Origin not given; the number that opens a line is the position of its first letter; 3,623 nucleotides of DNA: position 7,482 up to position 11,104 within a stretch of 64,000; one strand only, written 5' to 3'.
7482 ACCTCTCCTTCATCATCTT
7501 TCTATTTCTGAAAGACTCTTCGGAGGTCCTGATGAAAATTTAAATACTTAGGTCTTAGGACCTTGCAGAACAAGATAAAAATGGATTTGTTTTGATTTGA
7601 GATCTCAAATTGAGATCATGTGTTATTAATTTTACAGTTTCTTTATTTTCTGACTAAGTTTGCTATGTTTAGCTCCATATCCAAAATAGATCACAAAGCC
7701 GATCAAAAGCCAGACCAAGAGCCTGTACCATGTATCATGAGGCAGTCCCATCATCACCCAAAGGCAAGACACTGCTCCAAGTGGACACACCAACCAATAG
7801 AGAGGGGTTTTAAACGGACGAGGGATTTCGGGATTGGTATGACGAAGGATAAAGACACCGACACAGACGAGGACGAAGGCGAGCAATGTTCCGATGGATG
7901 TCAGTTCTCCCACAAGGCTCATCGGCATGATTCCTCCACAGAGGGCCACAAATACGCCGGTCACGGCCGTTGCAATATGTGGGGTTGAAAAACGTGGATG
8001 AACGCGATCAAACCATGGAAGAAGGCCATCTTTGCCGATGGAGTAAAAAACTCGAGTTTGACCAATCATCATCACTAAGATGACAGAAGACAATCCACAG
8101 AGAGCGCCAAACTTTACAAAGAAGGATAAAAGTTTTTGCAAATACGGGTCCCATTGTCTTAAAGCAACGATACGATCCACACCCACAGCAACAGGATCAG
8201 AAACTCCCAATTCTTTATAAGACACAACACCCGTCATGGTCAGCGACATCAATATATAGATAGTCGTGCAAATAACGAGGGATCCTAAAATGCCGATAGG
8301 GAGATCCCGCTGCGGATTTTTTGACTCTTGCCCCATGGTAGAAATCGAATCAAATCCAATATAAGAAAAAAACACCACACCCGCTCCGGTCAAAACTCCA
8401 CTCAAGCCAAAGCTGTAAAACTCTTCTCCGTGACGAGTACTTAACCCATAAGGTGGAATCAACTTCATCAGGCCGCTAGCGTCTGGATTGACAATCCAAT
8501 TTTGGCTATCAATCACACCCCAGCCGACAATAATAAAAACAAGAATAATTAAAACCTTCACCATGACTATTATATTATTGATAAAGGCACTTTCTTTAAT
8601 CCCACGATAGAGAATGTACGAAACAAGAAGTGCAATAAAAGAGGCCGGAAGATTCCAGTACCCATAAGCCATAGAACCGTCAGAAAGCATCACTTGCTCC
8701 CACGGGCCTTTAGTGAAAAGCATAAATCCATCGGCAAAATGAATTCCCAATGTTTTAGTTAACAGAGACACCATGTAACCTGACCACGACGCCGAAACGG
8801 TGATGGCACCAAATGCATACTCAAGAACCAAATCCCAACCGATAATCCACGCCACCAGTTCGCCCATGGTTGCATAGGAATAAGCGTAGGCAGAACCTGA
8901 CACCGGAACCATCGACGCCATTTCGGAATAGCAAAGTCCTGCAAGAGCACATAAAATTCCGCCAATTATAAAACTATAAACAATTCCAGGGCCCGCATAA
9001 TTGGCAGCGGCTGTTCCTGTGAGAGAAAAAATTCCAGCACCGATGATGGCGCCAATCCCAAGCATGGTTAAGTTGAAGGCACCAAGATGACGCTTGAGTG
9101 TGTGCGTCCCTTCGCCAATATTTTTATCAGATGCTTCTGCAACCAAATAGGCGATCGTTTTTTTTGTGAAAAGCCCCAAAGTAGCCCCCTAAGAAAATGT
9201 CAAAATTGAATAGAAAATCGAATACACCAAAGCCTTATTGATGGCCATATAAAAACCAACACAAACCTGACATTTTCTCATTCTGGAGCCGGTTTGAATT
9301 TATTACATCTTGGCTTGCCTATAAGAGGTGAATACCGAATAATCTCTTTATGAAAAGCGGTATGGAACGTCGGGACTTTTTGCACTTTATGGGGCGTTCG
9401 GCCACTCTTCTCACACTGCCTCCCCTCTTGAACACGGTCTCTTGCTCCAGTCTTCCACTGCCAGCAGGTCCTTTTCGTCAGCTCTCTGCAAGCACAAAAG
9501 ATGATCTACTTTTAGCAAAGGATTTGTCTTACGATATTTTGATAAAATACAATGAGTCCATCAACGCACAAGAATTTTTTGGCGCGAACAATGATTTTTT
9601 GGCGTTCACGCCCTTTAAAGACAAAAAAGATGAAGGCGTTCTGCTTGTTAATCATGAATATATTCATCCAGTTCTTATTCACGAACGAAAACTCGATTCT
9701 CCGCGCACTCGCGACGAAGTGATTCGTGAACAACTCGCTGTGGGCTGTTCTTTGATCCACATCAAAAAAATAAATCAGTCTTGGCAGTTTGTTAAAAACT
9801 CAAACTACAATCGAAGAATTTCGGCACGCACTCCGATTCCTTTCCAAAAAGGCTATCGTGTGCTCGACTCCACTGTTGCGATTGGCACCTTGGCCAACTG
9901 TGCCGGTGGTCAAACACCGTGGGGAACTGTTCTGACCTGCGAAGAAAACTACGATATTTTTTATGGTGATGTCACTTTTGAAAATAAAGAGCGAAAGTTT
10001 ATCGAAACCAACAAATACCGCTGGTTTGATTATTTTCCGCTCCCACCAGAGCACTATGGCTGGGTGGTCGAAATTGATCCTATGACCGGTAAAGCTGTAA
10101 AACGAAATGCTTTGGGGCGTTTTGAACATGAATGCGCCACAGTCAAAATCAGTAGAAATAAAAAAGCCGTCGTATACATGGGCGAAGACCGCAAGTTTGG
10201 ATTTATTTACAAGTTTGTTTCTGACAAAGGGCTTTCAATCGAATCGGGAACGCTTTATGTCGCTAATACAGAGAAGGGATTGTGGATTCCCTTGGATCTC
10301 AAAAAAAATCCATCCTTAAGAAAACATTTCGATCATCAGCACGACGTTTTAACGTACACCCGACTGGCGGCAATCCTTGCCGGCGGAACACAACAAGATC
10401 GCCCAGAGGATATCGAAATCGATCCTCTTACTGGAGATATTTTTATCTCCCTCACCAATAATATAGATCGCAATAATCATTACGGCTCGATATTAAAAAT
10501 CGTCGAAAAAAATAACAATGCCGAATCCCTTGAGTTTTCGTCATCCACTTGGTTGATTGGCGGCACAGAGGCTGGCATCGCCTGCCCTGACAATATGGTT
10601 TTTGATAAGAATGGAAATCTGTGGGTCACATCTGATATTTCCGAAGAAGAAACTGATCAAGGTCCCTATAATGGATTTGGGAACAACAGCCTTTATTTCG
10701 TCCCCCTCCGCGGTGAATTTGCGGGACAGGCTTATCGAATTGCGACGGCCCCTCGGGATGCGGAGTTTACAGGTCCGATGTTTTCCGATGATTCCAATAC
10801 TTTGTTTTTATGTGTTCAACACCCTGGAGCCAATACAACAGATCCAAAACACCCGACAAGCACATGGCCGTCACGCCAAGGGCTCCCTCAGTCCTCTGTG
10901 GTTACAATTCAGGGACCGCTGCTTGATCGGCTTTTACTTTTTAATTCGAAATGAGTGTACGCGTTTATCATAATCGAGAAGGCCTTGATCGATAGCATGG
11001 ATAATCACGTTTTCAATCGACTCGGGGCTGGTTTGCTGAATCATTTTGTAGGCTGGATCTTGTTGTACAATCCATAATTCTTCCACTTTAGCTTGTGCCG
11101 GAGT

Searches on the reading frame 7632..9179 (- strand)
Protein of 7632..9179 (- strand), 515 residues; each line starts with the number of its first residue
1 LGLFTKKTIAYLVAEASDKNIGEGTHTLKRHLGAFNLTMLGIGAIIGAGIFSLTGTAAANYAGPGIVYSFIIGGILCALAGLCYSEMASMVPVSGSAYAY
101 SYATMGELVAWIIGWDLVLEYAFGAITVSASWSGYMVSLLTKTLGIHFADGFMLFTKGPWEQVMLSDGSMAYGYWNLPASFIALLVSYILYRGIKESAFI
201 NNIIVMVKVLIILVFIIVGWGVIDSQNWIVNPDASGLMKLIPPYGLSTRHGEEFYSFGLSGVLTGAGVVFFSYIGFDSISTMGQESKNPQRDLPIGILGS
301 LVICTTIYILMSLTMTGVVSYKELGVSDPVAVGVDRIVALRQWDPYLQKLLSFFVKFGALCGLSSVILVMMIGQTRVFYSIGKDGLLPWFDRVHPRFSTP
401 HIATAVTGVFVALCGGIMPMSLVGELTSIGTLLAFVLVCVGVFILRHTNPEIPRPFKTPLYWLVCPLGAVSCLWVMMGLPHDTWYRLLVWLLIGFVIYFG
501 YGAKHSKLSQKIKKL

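Call 87: search_protein_families(library=pfam, proteins=[window:7632-9179:-], max_evalue=0.00001)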
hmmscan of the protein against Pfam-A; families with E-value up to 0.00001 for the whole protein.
window:7632-9179:- (515 aa): 3 families
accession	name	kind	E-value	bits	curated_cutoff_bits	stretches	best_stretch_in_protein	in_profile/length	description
PF13520.12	AA_permease_2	-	3.6e-56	191.4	27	1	32-493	1-423/427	Amino acid permease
PF00324.27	AA_permease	-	1.2e-35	123.6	24.6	1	37-448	2-384/470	Amino acid permease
PF13906.12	AA_permease_C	-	1e-08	35.6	27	1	456-506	1-51/51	C-terminus of AA_permease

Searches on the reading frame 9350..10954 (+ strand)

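Call 87: search_protein_families(library=pfam, proteins=[window:9350-10954:+], max_evalue=0.00001)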
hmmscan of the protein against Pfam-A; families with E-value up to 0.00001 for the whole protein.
window:9350-10954:+ (534 aa): 1 family
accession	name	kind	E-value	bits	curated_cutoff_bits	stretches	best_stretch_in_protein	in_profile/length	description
PF05787.19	PhoX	-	3.3e-99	333.8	24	1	42-493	3-515/515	Alkaline phosphatase PhoX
